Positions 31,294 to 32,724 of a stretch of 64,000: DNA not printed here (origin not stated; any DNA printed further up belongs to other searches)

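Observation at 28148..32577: Operon of three radical SAM enzymes (one B12-binding, two SPASM paralogs) plus a small membrane protein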

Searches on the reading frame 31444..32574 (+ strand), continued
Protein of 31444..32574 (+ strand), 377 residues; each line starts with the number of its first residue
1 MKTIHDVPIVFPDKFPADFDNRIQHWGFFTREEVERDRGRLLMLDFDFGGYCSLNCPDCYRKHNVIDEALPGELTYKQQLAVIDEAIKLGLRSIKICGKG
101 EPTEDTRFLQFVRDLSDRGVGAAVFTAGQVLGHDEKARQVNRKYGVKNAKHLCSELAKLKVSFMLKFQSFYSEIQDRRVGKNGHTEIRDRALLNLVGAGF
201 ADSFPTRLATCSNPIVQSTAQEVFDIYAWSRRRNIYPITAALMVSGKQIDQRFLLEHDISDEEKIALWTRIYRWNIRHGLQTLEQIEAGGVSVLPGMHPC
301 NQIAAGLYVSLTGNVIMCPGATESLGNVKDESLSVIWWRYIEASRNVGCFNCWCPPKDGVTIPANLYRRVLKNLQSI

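Call 48: search_solved_structures(query=A2, max_evalue=1)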
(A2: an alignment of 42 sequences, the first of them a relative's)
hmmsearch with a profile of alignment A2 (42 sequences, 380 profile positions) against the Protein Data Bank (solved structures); distinct sequences matched with E-value up to 1: 11.
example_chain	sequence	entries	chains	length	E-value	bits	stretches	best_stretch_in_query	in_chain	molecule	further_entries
6c8v_A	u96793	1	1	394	0.00013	24.3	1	48-128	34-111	Coenzyme PQQ synthesis protein E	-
2fb2_A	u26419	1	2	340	0.00094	21.4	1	43-119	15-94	Molybdenum cofactor biosynthesis protein A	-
1tv7_A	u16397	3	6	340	0.0011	21.2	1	44-119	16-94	Molybdenum cofactor biosynthesis protein A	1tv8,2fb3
2z8u_A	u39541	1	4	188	0.045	15.9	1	62-132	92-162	TATA-box-binding protein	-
7tol_A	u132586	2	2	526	0.049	15.8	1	40-106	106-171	glycerol dibiphytanyl glycerol tetraether - macrocyclic archaeol synthase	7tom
6y1x_A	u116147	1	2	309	0.064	15.4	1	45-131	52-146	Radical SAM domain protein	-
6efn_A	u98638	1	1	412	0.15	14.2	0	214-364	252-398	Sporulation killing factor maturation protein SkfB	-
4m7t_A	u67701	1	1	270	0.18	14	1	310-347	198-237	BtrN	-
4m7s_A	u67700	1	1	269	0.22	13.7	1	310-347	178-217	BtrN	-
7vob_C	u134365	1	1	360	0.53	12.4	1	73-131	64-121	Cytosylglucuronate decarboxylase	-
7voc_C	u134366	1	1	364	0.54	12.4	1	73-131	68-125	Cytosylglucuronate decarboxylase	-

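Call 71: search_solved_structures(query=L038:11104-12201:+, max_evalue=1e-10)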
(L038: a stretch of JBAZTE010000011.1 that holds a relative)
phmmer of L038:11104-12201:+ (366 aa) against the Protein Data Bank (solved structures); distinct sequences matched with E-value up to 1e-10: 20.
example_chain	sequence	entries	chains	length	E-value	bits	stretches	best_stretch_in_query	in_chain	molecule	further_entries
3td9_A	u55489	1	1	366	2.2e-36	128.9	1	24-360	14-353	Branched chain amino acid ABC transporter, periplasmic amino acid-binding protein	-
4gnr_A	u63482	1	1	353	9.4e-34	120.2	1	24-360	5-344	ABC transporter substrate-binding protein-branched chain amino acid transport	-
3hut_A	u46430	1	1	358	2.8e-30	108.7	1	28-366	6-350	putative branched-chain amino acid ABC transporter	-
4n0q_A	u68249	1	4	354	2.1e-25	92.7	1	27-271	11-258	Leu/Ile/Val-binding protein homolog 3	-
3ipc_A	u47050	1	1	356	9.1e-21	77.5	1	26-359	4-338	ABC transporter, substrate binding protein (Amino acid)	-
3ip5_A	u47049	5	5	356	6e-20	74.8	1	26-359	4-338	ABC transporter, substrate binding protein (Amino acid)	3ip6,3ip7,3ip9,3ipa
4ey3_A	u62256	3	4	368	7.5e-20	74.5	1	23-313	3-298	Twin-arginine translocation pathway signal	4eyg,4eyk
1z15_A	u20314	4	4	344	6.8e-18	68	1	27-348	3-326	Leu/Ile/Val-binding protein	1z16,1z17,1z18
2liv_A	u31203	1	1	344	1.6e-17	66.8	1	27-348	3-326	LEUCINE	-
1usg_A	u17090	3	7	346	2e-17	66.5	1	26-346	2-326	LEUCINE-SPECIFIC BINDING PROTEIN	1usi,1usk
2lbp_A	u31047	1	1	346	3.8e-17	65.6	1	26-346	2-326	LEUCINE-BINDING PROTEIN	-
4nqr_A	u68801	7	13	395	4.4e-17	65.4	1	24-310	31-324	Amino acid/amide ABC transporter substrate-binding protein, HAAT family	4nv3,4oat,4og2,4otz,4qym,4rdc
4mlc_A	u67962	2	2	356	1.8e-16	63.3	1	40-361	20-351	Extracellular ligand-binding receptor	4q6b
4obb_A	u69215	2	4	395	2.2e-16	63.1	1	24-310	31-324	Amino acid/amide ABC transporter substrate-binding protein, HAAT family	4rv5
8z0g_A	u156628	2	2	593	1.7e-14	56.8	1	37-348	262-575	Leu/Ile/Val-binding protein,Leu/Ile/Val-binding protein,mNeonGreen | NeIle,Leu/Ile/Val-binding protein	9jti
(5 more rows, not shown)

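Call 74: search_protein_families(library=ncbifam, proteins=[L048:9389-10414:+, L015:11250-11852:+, L059:11377-11742:+, L064:8051-9415:+, L017:11145-11822:-, L016:196-1647:+, L032:1873-2847:-, L024:8071-8403:+], max_evalue=0.00001)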
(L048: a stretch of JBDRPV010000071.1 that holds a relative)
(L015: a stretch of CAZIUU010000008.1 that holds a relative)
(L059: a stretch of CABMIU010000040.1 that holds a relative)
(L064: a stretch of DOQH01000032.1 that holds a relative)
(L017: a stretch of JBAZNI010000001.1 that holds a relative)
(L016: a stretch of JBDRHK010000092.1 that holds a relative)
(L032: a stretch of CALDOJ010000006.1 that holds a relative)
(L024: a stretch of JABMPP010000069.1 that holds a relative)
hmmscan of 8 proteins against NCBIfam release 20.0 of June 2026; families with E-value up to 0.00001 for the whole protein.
L048:9389-10414:+ (341 aa): 2 families
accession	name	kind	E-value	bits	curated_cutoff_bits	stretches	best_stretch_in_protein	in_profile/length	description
NF004170.0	PRK05638.1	equivalog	2.2e-06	26.5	421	0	43-74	73-105/442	threonine synthase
TIGR01136.1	cysKM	subfamily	7.4e-06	25.5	344.15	0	37-148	8-114/299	cysteine synthase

L015:11250-11852:+ (200 aa): 1 family
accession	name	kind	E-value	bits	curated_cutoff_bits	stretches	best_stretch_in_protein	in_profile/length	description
NF047752.1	MntA_antitoxin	equivalog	8.8e-07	28.8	60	1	104-147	5-45/106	type VII toxin-antitoxin system MntA family adenylyltransferase antitoxin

L059:11377-11742:+ (121 aa): 0 families

L064:8051-9415:+ (454 aa): 20 families
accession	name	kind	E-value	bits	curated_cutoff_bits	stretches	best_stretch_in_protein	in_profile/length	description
TIGR01979.1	sufS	subfamily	1e-74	251.8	475.1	1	26-431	15-400/403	SufS family cysteine desulfurase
TIGR01977.1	am_tr_V_EF2568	hypoth_equivalog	2.3e-52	178.3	377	1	32-372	2-338/376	cysteine desulfurase family protein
NF006791.0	PRK09295.1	equivalog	5.9e-51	173.8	661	1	33-381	27-373/406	cysteine desulfurase SufS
TIGR03392.1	FeS_syn_CsdA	equivalog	8.8e-50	170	493.6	1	29-376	16-360/398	cysteine desulfurase CsdA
NF041166.1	f2_encap_cargo1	exception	1e-49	170.2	800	1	29-379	245-594/623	family 2A encapsulin nanocompartment cargo protein cysteine desulfurase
NF008126.0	PRK10874.1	equivalog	1.6e-49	169.1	607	1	29-376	19-363/401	cysteine desulfurase CsdA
NF040779.1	Sec_lyase_SclA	exception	6.4e-40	137.2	525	1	32-372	2-338/378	selenocysteine lyase SclA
TIGR01976.1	am_tr_V_VC1184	hypoth_equivalog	6.7e-37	127.7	352.35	1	26-426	17-401/401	cysteine desulfurase-like protein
TIGR03402.1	FeS_nifS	equivalog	1e-29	103.5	530.75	1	31-432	1-372/379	cysteine desulfurase NifS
TIGR03235.1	DNA_S_dndA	equivalog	5.5e-22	78.5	480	1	33-321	2-280/353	cysteine desulfurase DndA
NF002806.0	PRK02948.1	subfamily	2.2e-21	76.3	304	1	31-238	2-210/381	IscS subfamily cysteine desulfurase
TIGR03403.1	nifS_epsilon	equivalog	2.7e-18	66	587.7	1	33-254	3-227/382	NifS family cysteine desulfurase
TIGR02006.1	IscS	equivalog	5.3e-17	61.9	643.2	1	31-240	5-216/402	IscS subfamily cysteine desulfurase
NF010611.0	PRK14012.1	equivalog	1e-16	60.9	548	1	31-242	7-222/406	IscS subfamily cysteine desulfurase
NF006810.0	PRK09331.1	subfamily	3e-10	39.4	301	1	69-246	62-241/397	Sep-tRNA:Cys-tRNA synthetase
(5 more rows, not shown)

L017:11145-11822:- (225 aa): 10 families
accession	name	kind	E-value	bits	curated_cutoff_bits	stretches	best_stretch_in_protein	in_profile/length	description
TIGR00729.1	TIGR00729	equivalog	3.8e-53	180.6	123.3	1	3-215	1-205/207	ribonuclease HII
NF000595.1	PRK00015.1-3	equivalog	3e-27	95.8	167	1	2-174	3-148/188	ribonuclease HII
TIGR00716.1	rnhC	equivalog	5.1e-21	75.2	161.2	1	4-184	84-256/284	ribonuclease HIII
NF000596.1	PRK00015.1-4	equivalog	2.6e-19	69.8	251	1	2-182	1-155/186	ribonuclease HII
NF000594.1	PRK00015.1-1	equivalog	5.6e-19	68.8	243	1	2-173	70-211/251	ribonuclease HII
NF010538.0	PRK13926.1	equivalog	8.8e-19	68.5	285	1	2-98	23-110/213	ribonuclease HII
NF010537.0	PRK13925.1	equivalog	2.6e-18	66.4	252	1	3-173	12-158/200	ribonuclease HII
NF000598.1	PRK00015.2-2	equivalog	9.1e-18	64.7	273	1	3-91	22-110/203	ribonuclease HII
NF011119.0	PRK14550.1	equivalog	2.1e-15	57.3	350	1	2-91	1-92/204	ribonuclease HII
NF000600.1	PRK00015.2-4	equivalog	4.3e-10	39.5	364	1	4-91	31-117/212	ribonuclease HII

L016:196-1647:+ (483 aa): 17 families
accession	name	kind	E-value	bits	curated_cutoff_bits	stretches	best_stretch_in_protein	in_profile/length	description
NF050148.1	rSAM_ApyD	equivalog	2.8e-29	102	750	1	23-370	25-354/645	RiPP biosynthesis radical SAM protein ApyD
NF038361.1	rSAM_Sden_1168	equivalog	1.9e-28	99.3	575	1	2-383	64-452/560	Sden_1168 family B12-binding radical SAM P-methyltransferase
TIGR03471.1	HpnJ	equivalog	1.7e-27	96.4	577.6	1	84-408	73-387/472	hopanoid biosynthesis associated radical SAM protein HpnJ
TIGR02026.1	BchE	equivalog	1.2e-23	83.8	481.35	1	3-288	2-267/497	magnesium-protoporphyrin IX monomethyl ester anaerobic oxidative cyclase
TIGR04013.1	B12_SAM_MJ_1487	hypoth_equivalog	1.8e-22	79.7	251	1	69-264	33-199/382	TIGR04013 family B12-binding domain/radical SAM domain-containing protein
TIGR04479.1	bcpD_PhpK_rSAM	subfamily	9.2e-20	70.5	600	1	73-379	104-406/504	PhpK family radical SAM P-methyltransferase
NF033712.0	B12_rSAM_KedN5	subfamily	6.4e-19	67.6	700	1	79-371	63-359/624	KedN5 family methylcobalamin-dependent radical SAM C-methyltransferase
TIGR04367.1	HpnR_B12_rSAM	equivalog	5.6e-18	64.7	650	1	67-291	49-258/490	hopanoid C-3 methylase HpnR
TIGR04072.2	rSAM_ladder_B12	equivalog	6.9e-15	54.6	360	2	96-159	87-147/443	lipid biosynthesis B12-binding/radical SAM protein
TIGR04385.1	B12_rSAM_cofa1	equivalog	1.5e-14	54.1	450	1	24-376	21-358/438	B12 lower ligand biosynthesis radical SAM protein BzaD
TIGR04014.1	B12_SAM_MJ_0865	equivalog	7.3e-13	48.1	360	1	97-266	59-210/434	methyl-coenzyme M reductase glutamine C-methyltransferase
TIGR04295.1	B12_rSAM_oligo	hypoth_equivalog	9.6e-12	44.3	400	1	111-320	104-297/422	TIGR04295 family B12-binding domain-containing radical SAM protein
TIGR03975.1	rSAM_ocin_1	subfamily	9.8e-11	40.8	281.85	1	69-234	119-283/606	RiPP maturation radical SAM C-methyltransferase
TIGR04190.1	B12_SAM_Ta0216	equivalog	3.1e-09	36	500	1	25-385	39-397/554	TIGR04190 family B12-binding domain/radical SAM domain protein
TIGR01579.1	MiaB-like-C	equivalog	2.9e-06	26.8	357.05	1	210-402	136-334/416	tRNA (N(6)-L-threonylcarbamoyladenosine(37)-C(2))-methylthiotransferase MtaB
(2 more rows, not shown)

L032:1873-2847:- (324 aa): 12 families
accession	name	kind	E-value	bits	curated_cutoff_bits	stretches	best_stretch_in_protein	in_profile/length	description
NF053758.1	ChrTpTrnRegChrS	equivalog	2.3e-22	79.5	250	2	7-98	9-98/158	chromate efflux transcriptional regulator ChrS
NF008370.0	PRK11169.1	equivalog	4e-19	68.9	233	2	8-85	10-88/164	leucine-responsive transcriptional regulator Lrp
NF040820.1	trans_reg_LrpA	equivalog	5.8e-19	68.4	250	2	10-70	2-62/141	HTH-type transcriptional regulator LrpA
NF008384.0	PRK11179.1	equivalog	6.4e-16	58.5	227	1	7-86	4-82/153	transcriptional regulator AsnC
NF040947.1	trans_reg_LysM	equivalog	1.7e-15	57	180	2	179-300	1-120/136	HTH-type transcriptional regulator LysM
NF041396.1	TranRegLrp_Halo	equivalog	1e-11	44.9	190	0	179-291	3-115/149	HTH-type transcriptional regulator Lrp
TIGR04176.1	MarR_EPS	equivalog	6.2e-10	39.1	88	0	181-226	4-49/105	MarR family EPS-associated transcriptional regulator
NF041395.1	TranRegLrpA1_Halo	equivalog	7.3e-09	35.7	250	0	13-69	6-62/142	HTH-type transcriptional regulator LrpA1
NF040708.3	Siroheme_Dcarb_AhbA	equivalog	1.3e-08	34.7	140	0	28-92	18-82/144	siroheme decarboxylase subunit alpha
NF040939.2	trans_reg_lrs14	equivalog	4.9e-07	29.7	90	0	179-226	19-67/103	Lrs14 family HTH-type transcriptional regulator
TIGR01884.1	cas_HTH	subfamily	8.6e-07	28.5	60.2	0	6-69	136-202/202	CRISPR-associated CARF protein Csa3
NF053606.1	Sta1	subfamily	2.1e-06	27.8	80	0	6-57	14-65/100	Sta1 family transcriptional regulator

L024:8071-8403:+ (110 aa): 9 families
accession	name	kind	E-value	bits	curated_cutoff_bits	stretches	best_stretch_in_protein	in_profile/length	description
NF007494.0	PRK10089.1-3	equivalog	4.9e-44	148.9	109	1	1-109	3-111/112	tRNA-binding protein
TIGR02222.1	chap_CsaA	subfamily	5.7e-43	145.3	119.65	1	4-109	1-106/107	export-related chaperone CsaA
NF007495.0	PRK10089.1-4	equivalog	4.1e-42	143.3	117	1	2-110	5-113/113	tRNA-binding protein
NF007493.0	PRK10089.1-2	equivalog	1.2e-40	138.1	160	1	3-109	5-111/112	tRNA-binding protein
NF007496.0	PRK10089.1-5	equivalog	7.2e-34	116.3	171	1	1-108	1-107/109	chaperone CsaA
TIGR00399.1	metG_C_term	equivalog_domain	1.1e-14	54.5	116.65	1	3-109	35-138/139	methionine--tRNA ligase subunit beta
NF001100.0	PRK00133.1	equivalog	2.1e-14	53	587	1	3-108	572-674/676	methionine--tRNA ligase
NF007492.0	PRK10089.1-1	equivalog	7.5e-14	51.6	150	1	3-109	5-109/110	tRNA-binding protein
NF008900.0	PRK12267.1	equivalog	7e-10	38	598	1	3-108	544-646/648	methionine--tRNA ligase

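Call 78: search_protein_representatives(alignment_id=A2)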
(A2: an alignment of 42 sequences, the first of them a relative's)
Query: 42 sequences, 380 profile positions. Proteins with E-value up to 0.001 (for the whole library): 7436; up to 1e-10: 781; up to 1e-30: 161. The best 150 are listed.
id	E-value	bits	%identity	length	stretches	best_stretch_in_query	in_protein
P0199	1.7e-153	527.5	-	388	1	4-377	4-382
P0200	7.3e-150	515.6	-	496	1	2-375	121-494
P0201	3.1e-149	513.5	-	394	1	2-379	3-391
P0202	4.5e-136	470.2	-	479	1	7-379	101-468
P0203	2.7e-134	464.4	-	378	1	5-374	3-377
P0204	7.8e-133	459.5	-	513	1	12-379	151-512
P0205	1.7e-129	448.5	-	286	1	94-379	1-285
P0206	2.4e-127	441.4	-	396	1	2-378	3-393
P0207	3.1e-127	441.1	-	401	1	6-379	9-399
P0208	3.6e-121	421.1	-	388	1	2-377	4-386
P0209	4.8e-118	410.8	-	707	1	5-378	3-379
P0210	5.3e-118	410.7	-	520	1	4-376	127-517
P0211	6.5e-117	407.1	-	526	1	2-377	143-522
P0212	2.7e-116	405.1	-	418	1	5-377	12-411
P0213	8.1e-114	396.9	-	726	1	12-378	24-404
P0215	5.5e-109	381.0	-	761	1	9-377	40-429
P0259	4.8e-61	223.2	-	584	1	15-378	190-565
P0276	5.9e-51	190.0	-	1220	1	20-333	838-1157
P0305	3.4e-39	151.3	-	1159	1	17-338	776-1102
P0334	1.1e-34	136.5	-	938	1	22-358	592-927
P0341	1.2e-33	133.1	-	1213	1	35-351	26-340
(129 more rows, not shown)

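Call 79: search_protein_families(library=pfam, proteins=[P0209, P0213, P0215, P0200, P0204, P0259, P0276, P0305, P0334, P0341], max_evalue=0.001)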
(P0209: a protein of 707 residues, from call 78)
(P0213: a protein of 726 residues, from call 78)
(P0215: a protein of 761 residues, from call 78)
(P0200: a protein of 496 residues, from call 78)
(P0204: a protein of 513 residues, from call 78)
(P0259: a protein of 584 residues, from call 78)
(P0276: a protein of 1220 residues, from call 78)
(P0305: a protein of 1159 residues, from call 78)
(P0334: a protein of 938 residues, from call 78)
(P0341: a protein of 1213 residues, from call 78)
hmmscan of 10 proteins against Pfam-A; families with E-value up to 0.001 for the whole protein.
P0209 (707 aa): 2 families
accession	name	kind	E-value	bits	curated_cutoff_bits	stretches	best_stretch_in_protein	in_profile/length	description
PF04055.27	Radical_SAM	-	1.7e-06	28.8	29.5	1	47-196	5-143/166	Radical SAM superfamily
PF13353.11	Fer4_12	-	8.1e-05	23.4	22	1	45-145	11-107/137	4Fe-4S single cluster domain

P0213 (726 aa): 1 family
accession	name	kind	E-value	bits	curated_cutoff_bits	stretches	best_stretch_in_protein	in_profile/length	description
PF04055.27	Radical_SAM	-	1.9e-06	28.6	29.5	1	59-155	3-101/166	Radical SAM superfamily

P0215 (761 aa): 0 families

P0200 (496 aa): 2 families
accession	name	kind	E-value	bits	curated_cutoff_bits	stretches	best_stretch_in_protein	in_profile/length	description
PF04055.27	Radical_SAM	-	1.3e-12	48.7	29.5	1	167-336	3-155/166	Radical SAM superfamily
PF13186.11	SPASM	-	2.5e-05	24.9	21.5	1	420-463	1-48/67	Iron-sulfur cluster-binding domain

P0204 (513 aa): 1 family
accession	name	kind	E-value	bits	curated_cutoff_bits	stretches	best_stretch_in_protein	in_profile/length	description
PF04055.27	Radical_SAM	-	7.8e-12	46.1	29.5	1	185-364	2-165/166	Radical SAM superfamily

P0259 (584 aa): 3 families
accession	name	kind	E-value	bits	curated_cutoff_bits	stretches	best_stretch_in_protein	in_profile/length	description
PF00072.30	Response_reg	-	4.9e-10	40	30.2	1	8-116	1-102/111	Response regulator receiver domain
PF13186.11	SPASM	-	4.1e-07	30.6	21.5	1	489-534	1-48/67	Iron-sulfur cluster-binding domain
PF04055.27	Radical_SAM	-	0.00014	22.6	29.5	1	224-280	3-58/166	Radical SAM superfamily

P0276 (1220 aa): 3 families
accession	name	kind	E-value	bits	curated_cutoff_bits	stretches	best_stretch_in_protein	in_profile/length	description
PF12706.13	Lactamase_B_2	-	5.3e-16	59.3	27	1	487-714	3-198/200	Beta-lactamase superfamily domain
PF04055.27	Radical_SAM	-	1.1e-11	45.7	29.5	1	870-1013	6-136/166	Radical SAM superfamily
PF00753.33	Lactamase_B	-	9.2e-08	32.7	22.7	1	483-529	14-64/196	Metallo-beta-lactamase superfamily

P0305 (1159 aa): 3 families
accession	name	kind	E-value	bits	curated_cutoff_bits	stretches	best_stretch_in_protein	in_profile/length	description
PF12706.13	Lactamase_B_2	-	2.1e-09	37.7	27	1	427-574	3-147/200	Beta-lactamase superfamily domain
PF04055.27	Radical_SAM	-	8.5e-08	33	29.5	1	808-928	3-111/166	Radical SAM superfamily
PF00753.33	Lactamase_B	-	1.7e-06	28.5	22.7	1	423-468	14-63/196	Metallo-beta-lactamase superfamily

P0334 (938 aa): 3 families
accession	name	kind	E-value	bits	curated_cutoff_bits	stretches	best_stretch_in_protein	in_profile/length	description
PF04055.27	Radical_SAM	-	2.9e-10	41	29.5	1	619-703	3-90/166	Radical SAM superfamily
PF13353.11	Fer4_12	-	0.00024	21.8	22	0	621-687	13-75/137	4Fe-4S single cluster domain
PF13186.11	SPASM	-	0.00054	20.6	21.5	0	863-917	4-52/67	Iron-sulfur cluster-binding domain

P0341 (1213 aa): 3 families
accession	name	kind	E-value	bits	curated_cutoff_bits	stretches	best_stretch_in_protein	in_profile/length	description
PF13186.11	SPASM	-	1.1e-08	35.6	21.5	1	285-351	1-66/67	Iron-sulfur cluster-binding domain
PF13353.11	Fer4_12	-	2e-06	28.6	22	1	41-134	13-100/137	4Fe-4S single cluster domain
PF04055.27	Radical_SAM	-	0.00031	21.4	29.5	0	39-127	3-89/166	Radical SAM superfamily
